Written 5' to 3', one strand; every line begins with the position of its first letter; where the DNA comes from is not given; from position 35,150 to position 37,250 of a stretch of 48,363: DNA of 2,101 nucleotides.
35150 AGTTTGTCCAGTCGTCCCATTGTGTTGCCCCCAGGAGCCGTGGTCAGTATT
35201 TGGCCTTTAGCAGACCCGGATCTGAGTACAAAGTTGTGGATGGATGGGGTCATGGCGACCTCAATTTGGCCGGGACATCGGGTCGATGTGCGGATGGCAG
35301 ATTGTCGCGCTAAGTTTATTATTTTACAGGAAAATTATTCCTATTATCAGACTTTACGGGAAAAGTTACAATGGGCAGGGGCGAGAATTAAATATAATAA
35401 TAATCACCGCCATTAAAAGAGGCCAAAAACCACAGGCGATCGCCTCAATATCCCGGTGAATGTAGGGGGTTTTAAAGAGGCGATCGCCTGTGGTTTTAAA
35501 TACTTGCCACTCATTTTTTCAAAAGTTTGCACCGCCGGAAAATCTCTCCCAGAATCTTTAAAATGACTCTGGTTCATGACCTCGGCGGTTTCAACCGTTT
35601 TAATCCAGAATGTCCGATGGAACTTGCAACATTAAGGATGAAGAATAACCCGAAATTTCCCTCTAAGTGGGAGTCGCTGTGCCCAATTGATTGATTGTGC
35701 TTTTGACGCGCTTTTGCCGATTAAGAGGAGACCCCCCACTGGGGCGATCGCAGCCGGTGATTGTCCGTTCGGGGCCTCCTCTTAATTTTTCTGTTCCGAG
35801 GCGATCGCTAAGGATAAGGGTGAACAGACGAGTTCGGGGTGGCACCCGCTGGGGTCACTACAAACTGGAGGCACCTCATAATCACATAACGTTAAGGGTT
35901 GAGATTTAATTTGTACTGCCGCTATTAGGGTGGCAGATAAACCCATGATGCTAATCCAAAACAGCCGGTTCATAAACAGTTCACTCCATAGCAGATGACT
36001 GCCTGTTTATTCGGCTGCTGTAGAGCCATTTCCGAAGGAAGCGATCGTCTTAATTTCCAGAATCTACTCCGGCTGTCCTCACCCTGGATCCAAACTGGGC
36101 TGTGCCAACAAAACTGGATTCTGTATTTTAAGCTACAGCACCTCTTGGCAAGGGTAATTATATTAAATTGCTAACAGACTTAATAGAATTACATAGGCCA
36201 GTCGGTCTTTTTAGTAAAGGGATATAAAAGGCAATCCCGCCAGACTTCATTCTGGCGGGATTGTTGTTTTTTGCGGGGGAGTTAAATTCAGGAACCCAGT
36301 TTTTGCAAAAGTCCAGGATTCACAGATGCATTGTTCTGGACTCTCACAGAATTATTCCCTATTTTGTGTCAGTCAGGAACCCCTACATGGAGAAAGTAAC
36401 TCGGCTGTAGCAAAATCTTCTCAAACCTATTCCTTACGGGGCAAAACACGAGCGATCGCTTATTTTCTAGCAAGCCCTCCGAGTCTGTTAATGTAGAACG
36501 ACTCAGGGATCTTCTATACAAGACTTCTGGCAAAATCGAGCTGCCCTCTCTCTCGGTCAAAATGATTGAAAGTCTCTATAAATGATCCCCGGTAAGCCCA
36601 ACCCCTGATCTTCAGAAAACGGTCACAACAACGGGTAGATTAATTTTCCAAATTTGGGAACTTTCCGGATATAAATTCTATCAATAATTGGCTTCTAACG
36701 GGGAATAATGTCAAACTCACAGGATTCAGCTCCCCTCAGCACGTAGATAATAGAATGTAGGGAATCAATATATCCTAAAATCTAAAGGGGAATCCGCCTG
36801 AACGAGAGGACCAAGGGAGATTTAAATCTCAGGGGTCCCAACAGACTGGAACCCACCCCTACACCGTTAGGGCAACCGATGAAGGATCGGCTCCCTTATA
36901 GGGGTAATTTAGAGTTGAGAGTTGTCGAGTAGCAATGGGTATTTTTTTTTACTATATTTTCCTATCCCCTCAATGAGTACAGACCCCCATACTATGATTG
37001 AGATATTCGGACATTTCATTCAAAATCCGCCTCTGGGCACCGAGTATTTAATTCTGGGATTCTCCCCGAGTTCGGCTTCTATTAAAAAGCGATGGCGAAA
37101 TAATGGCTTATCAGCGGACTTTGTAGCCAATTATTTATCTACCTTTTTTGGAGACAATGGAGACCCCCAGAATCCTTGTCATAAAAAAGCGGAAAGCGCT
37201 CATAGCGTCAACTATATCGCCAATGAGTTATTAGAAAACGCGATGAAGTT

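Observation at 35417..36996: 1.5-kb gene-free tract with an orphan terminator, likely holding unannotated small RNA(s)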

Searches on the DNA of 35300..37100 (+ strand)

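Call 4: search_rna_families(source=window, start=35300, end=37100, threshold=evalue, max_evalue=10, show_alignments=3)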
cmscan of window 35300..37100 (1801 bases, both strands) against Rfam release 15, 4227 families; matches with E-value up to 10: 10.
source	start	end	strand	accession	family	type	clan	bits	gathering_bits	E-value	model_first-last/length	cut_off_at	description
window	36161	36266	+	RF02452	ncr1575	Gene; sRNA;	-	27.5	60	0.2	1-212/212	no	Bacillus sRNA ncr1575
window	36222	36262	+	RF02450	ncr1175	Gene; sRNA;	-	23.9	60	0.16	65-106/110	no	Bacillus sRNA ncr1175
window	36227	36292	-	RF01470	rli38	Gene; sRNA;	-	22.1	49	3.7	1-150/150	no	Listeria sRNA rli38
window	35417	35512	-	RF03629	mir-641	Gene; miRNA;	-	22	100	0.38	1-98/98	no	mir-641 microRNA precursor family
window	36229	36297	-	RF02450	ncr1175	Gene; sRNA;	-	20.8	60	0.82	1-110/110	no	Bacillus sRNA ncr1175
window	35369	35415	-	RF01192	SNORD11B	Gene; snRNA; snoRNA; CD-box;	CL00103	19.1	50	4.9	1-87/87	no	Small nucleolar RNA SNORD11B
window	35394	35430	+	RF01342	CRISPR-DR32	Gene; CRISPR;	-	18.7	48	5.2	1-37/37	no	CRISPR RNA direct repeat element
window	36226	36269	+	RF03716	mir-7131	Gene; miRNA;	-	18.4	74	2.2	20-63/84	no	mir-7131 microRNA precursor family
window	36205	36266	+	RF01472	rli40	Gene; sRNA;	-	14.7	100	0.91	1-263/263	no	Listeria sRNA rli40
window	36075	36136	-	RF01762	whalefall-1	Gene; sRNA;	-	13.5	37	4.8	1-56/56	no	Whalefall-1 RNA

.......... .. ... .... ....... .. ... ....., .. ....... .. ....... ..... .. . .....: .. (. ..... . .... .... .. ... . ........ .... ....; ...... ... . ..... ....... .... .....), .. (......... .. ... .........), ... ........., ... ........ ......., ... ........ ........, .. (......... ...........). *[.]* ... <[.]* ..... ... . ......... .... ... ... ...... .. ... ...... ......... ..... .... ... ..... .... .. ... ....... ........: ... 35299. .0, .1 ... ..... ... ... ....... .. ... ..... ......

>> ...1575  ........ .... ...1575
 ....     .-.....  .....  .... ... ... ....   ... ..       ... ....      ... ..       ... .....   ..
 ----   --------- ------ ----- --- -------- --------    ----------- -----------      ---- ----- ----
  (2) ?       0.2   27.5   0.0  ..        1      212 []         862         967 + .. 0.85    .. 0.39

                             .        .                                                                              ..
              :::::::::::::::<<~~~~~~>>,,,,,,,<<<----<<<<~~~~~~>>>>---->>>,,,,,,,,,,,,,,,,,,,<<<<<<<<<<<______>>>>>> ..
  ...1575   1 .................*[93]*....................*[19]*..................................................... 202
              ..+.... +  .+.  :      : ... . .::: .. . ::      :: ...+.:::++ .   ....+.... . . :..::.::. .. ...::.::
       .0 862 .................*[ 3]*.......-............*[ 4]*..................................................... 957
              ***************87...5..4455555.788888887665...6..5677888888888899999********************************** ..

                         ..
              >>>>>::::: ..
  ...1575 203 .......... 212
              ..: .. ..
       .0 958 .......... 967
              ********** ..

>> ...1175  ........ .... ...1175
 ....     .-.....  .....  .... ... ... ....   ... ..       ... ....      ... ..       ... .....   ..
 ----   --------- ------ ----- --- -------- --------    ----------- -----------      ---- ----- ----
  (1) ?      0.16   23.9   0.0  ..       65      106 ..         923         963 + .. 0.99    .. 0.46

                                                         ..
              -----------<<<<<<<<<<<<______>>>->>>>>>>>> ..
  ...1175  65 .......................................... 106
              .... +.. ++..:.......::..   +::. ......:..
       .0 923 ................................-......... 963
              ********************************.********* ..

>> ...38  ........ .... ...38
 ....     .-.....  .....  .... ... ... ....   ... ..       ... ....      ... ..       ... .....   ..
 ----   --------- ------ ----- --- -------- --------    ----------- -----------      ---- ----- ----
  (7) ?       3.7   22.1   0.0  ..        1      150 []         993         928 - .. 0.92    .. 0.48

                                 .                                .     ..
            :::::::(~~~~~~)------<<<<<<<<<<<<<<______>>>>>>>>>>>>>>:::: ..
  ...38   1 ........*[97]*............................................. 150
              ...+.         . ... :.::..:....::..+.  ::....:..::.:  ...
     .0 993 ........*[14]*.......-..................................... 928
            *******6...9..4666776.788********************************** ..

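Call 38: build_rna_model(alignment_id=A2)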
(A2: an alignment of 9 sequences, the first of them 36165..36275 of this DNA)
Model R1 built from alignment A2 (9 sequences, 113 columns); structure: RNAalifold consensus.
model positions 110; base pairs 24; branch points 1; effective number of sequences 1.26; information 0.591 bits per position. Calibrated on 0.2 Mb of random sequence (short: E-values are rough).
structure used (alignment columns):
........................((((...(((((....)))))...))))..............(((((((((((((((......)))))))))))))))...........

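Call 39: search_with_rna_model(model_id=R1, sources=[window, L001, L002, L003, L004, L005, L006, L007, L008, L009, L010, L011, L012, L013, L014, L015, L016, L017, L018, L019, L020, L021, L022, L023, L024, L025, L026, L027, L028, L029, L030, L031, L032, L033, L034, L035, L036, L037, L038, L039, L040, L041, L042, L043, L044, L045, L046, L047, L048, L049, L050, L051, L052, L053, L054, L055, L056, L057, L058, L059, L060, L061, L062, L063, L064, L065, L066, L067, L068, L069, L070, L071, L072, L073, L074, L075, L076, L077, L078, L079, L080, L081, L082], max_evalue=10)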
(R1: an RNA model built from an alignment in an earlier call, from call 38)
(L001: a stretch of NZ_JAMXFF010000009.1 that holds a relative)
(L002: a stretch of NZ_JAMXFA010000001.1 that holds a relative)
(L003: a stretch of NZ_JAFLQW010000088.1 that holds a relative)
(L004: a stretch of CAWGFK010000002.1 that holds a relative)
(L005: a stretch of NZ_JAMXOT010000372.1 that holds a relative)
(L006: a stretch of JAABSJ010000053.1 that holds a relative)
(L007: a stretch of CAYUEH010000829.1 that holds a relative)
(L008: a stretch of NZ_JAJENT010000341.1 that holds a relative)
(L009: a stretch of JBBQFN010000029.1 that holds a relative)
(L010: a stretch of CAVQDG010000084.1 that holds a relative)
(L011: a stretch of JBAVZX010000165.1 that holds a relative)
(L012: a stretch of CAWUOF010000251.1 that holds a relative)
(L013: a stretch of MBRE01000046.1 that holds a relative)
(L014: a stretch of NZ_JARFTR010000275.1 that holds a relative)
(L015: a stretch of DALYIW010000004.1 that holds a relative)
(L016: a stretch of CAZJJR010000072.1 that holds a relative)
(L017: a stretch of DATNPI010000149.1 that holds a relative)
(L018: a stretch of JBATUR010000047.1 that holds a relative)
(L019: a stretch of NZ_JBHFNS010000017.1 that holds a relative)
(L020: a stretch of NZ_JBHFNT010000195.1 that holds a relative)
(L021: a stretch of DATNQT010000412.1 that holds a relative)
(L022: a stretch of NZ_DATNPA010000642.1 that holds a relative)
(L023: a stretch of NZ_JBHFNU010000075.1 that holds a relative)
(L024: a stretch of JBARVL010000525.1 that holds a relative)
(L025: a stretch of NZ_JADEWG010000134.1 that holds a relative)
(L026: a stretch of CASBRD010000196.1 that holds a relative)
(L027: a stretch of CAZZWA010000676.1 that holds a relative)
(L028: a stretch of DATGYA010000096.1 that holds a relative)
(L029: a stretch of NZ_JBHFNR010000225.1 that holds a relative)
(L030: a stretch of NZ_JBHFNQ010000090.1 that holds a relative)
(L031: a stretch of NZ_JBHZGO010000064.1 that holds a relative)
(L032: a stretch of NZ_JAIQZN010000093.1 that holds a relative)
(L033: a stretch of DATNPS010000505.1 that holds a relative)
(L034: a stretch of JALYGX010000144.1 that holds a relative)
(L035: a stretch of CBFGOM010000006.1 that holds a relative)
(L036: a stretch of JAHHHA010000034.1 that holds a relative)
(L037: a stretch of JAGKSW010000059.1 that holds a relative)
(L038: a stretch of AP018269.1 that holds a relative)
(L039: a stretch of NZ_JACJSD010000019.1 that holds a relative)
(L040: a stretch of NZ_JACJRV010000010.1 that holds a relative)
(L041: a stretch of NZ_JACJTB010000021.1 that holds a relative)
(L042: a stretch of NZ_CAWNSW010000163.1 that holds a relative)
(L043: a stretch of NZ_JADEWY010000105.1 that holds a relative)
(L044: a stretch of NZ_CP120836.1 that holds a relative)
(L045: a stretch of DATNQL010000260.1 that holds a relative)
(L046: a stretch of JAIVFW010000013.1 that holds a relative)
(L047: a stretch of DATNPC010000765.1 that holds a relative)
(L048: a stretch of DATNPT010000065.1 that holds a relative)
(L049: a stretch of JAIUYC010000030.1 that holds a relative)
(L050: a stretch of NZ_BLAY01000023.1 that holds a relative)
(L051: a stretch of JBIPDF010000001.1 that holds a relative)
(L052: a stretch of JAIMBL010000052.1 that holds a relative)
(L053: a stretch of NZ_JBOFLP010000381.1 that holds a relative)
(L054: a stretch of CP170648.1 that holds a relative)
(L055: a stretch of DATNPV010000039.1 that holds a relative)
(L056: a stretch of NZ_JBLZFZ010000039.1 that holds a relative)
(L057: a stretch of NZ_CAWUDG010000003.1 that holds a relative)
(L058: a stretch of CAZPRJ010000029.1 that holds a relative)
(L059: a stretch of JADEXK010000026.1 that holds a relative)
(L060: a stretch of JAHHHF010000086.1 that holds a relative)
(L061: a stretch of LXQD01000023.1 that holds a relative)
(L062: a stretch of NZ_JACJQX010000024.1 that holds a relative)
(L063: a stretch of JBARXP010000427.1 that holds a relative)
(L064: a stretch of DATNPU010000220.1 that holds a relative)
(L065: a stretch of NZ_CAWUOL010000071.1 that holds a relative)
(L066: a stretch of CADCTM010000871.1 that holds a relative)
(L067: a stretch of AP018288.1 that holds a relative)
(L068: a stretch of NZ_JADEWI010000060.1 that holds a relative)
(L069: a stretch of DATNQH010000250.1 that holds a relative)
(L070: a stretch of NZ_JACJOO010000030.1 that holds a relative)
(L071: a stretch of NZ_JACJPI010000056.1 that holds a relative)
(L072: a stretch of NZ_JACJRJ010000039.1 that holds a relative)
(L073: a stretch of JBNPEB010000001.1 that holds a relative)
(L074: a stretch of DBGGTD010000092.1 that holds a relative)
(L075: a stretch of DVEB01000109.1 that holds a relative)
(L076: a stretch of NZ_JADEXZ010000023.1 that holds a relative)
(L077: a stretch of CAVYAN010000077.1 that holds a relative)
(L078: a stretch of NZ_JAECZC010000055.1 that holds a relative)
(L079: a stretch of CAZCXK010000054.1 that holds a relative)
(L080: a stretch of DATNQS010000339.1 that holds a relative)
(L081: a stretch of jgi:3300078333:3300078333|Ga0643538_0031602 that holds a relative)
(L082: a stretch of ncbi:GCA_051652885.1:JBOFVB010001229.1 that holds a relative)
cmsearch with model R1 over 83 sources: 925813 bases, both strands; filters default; matches with E-value up to 10: 21.
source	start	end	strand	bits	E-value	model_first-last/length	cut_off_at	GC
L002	7711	7820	+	132.3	5.6e-28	1-110/110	no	0.38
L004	7712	7821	+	131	1.1e-27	1-110/110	no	0.38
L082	3673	3782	-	127.6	7.4e-27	1-110/110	no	0.39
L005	7712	7821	+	126.3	1.5e-26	1-110/110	no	0.37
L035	7681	7790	+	126.3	1.5e-26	1-110/110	no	0.36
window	36165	36275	+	126.1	1.7e-26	1-110/110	no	0.4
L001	7727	7836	+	124.6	3.9e-26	1-110/110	no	0.39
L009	7706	7815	+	116.9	2.9e-24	1-110/110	no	0.39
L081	481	590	-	115.1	7.9e-24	1-110/110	no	0.39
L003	6566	6647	+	37.6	3.9e-05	1-110/110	no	0.37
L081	401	535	+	37.1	5.1e-05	1-110/110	no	0.44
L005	7777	7817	-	33.4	0.00041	60-100/110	no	0.51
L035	7736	7820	-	33.2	0.00045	1-110/110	no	0.47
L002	7776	7816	-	33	0.0005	60-100/110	no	0.54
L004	7777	7817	-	30.2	0.0024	60-100/110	no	0.51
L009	7761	7866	-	28.8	0.0051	1-110/110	no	0.46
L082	3685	3715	+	28.7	0.0057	68-98/110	no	0.58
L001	7794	7824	-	22.8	0.15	68-98/110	no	0.61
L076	7039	7162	-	22.1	0.21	1-110/110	no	0.33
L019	8409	8514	+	16.2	5.6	1-110/110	no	0.28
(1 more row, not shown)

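Call 43: search_with_rna_model(model_id=R1, sources=[L083, L084, L085, L086, L087, L088, L089, L090, L091, L092, L093, L094, L095, L096, L097, L098, L099, L100, L101, L102, L103, L104, L105, L106, L107, L108, L109, L110, L111, L112], max_evalue=1)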
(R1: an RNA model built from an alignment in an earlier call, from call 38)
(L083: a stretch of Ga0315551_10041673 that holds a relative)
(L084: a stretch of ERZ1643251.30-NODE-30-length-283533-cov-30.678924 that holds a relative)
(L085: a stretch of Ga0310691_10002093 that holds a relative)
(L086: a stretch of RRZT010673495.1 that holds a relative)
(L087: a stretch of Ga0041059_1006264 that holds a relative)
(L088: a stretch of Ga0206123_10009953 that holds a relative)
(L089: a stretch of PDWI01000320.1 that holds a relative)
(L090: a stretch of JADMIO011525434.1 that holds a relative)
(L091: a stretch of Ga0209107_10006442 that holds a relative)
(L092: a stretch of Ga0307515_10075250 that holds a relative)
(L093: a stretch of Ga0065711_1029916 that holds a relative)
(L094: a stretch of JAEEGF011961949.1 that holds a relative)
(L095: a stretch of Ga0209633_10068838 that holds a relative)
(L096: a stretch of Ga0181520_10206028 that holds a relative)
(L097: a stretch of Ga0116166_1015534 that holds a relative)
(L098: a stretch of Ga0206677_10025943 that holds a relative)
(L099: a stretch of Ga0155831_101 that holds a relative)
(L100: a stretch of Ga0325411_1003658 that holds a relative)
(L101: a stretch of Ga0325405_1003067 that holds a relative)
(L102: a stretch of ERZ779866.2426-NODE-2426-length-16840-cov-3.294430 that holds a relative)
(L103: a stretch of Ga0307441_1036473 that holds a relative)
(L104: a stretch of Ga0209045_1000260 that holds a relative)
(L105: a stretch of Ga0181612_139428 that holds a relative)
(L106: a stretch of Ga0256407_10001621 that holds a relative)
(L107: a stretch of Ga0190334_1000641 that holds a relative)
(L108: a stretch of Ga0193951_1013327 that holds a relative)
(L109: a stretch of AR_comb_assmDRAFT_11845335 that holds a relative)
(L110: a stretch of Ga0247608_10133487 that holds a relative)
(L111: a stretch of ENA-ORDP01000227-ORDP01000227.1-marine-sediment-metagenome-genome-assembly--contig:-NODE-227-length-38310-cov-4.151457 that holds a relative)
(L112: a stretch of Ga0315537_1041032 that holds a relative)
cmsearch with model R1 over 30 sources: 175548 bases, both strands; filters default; matches with E-value up to 1: 6.
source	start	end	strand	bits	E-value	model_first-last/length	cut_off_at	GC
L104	3813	3893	-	23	0.026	1-110/110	no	0.31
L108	112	198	+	21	0.077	1-110/110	no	0.32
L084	10479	10554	-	20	0.14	1-110/110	no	0.24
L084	7130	7199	+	19.8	0.14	1-110/110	no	0.27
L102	563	632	+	19.8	0.14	1-110/110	no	0.27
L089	2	132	-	17.3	0.58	1-110/110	no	0.28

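Call 63: search_dna_similar(query=window:35417-36972:+, collection=plasmids, mode=distant, max_rows=10)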
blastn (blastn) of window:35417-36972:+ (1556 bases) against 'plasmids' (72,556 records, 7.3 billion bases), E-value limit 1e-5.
Records with a match: 2; places in all: 2; records where one place covers at least 80% of the query: 0.
Best place of each record, by identity: 80-90% 2.
By first word of the organism name: Oscillatoria 2.
By predicted mobility (MOB-suite, as given by PLSDB): non-mobilizable 1; mobilizable 1.
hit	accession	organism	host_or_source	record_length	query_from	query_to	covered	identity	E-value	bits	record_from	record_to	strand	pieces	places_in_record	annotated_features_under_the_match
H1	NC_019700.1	Oscillatoria acuminata PCC 6304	-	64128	788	862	5%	81.3%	1e-7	66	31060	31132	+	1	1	none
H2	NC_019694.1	Oscillatoria acuminata PCC 6304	-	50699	788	850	4%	84.1%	1e-7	66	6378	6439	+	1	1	hypothetical protein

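Call 64: search_dna_similar(query=window:35417-36972:+, collection=phages, mode=distant, max_rows=10)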
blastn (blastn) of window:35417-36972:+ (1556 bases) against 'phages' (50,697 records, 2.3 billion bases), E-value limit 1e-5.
No match.

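Call 65: get_annotated_region(hit=H1, flank=2500)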
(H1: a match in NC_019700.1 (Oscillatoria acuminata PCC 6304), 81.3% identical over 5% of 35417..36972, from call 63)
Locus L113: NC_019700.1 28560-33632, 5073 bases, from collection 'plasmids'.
description: Oscillatoria acuminata PCC 6304 plasmid pOSCIL6304.01, complete sequence
organism: Oscillatoria acuminata PCC 6304 (NCBI taxid 56110)
taxonomy: Bacteria; Cyanobacteriota; Cyanophyceae; Oscillatoriales; Oscillatoriaceae; Oscillatoria; Oscillatoria acuminata; Oscillatoria acuminata PCC 6304
host: -; source: -; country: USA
typing (MOB-suite, as given by PLSDB): non-mobilizable
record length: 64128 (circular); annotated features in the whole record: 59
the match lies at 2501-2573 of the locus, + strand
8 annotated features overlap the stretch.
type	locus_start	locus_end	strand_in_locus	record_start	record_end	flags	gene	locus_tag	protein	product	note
CDS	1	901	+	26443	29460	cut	-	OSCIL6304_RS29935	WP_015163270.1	DUF5906 domain-containing protein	-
CDS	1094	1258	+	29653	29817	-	-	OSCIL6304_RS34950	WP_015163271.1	hypothetical protein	-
CDS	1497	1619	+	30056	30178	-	-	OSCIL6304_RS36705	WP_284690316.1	hypothetical protein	-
CDS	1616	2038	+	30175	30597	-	-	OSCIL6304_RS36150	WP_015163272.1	hypothetical protein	-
CDS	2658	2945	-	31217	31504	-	-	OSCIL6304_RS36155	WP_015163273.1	hypothetical protein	-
CDS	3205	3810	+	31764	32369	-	-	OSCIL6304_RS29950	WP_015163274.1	type IV toxin-antitoxin system AbiEi family antitoxin domain-containing protein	-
CDS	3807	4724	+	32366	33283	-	-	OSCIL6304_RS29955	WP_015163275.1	nucleotidyl transferase AbiEii/AbiGii toxin family protein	-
CDS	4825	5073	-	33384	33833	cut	-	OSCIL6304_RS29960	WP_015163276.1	hypothetical protein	-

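Call 66: get_annotated_region(hit=H2, flank=2500)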
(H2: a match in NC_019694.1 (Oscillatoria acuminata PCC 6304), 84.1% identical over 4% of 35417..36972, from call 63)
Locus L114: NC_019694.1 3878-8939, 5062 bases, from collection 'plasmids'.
description: Oscillatoria acuminata PCC 6304 plasmid pOSCIL6304.02, complete sequence
organism: Oscillatoria acuminata PCC 6304 (NCBI taxid 56110)
taxonomy: Bacteria; Cyanobacteriota; Cyanophyceae; Oscillatoriales; Oscillatoriaceae; Oscillatoria; Oscillatoria acuminata; Oscillatoria acuminata PCC 6304
host: -; source: -; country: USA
typing (MOB-suite, as given by PLSDB): mobilizable; relaxase MOBP
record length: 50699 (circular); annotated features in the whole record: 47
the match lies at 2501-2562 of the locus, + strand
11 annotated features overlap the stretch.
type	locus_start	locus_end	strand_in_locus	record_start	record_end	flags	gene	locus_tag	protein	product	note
CDS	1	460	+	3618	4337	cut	-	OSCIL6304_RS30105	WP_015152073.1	ParA family protein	-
CDS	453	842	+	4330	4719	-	-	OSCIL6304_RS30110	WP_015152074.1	hypothetical protein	-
CDS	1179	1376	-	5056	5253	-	-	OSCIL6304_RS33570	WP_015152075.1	hypothetical protein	-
CDS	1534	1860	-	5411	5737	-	-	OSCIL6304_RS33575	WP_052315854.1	hypothetical protein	-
CDS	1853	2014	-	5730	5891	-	-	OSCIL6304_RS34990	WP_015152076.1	hypothetical protein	-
CDS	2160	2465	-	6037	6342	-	-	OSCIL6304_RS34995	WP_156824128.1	hypothetical protein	-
CDS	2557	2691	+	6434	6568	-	-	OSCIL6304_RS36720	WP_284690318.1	hypothetical protein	-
CDS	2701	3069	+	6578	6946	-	-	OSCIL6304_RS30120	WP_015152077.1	DUF6794 domain-containing protein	-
CDS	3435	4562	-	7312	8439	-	-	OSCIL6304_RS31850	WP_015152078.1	glycosyl hydrolase 108 family protein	-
CDS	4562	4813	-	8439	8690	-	-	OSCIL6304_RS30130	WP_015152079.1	hypothetical protein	-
CDS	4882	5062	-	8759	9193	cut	-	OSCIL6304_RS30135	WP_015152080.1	hypothetical protein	-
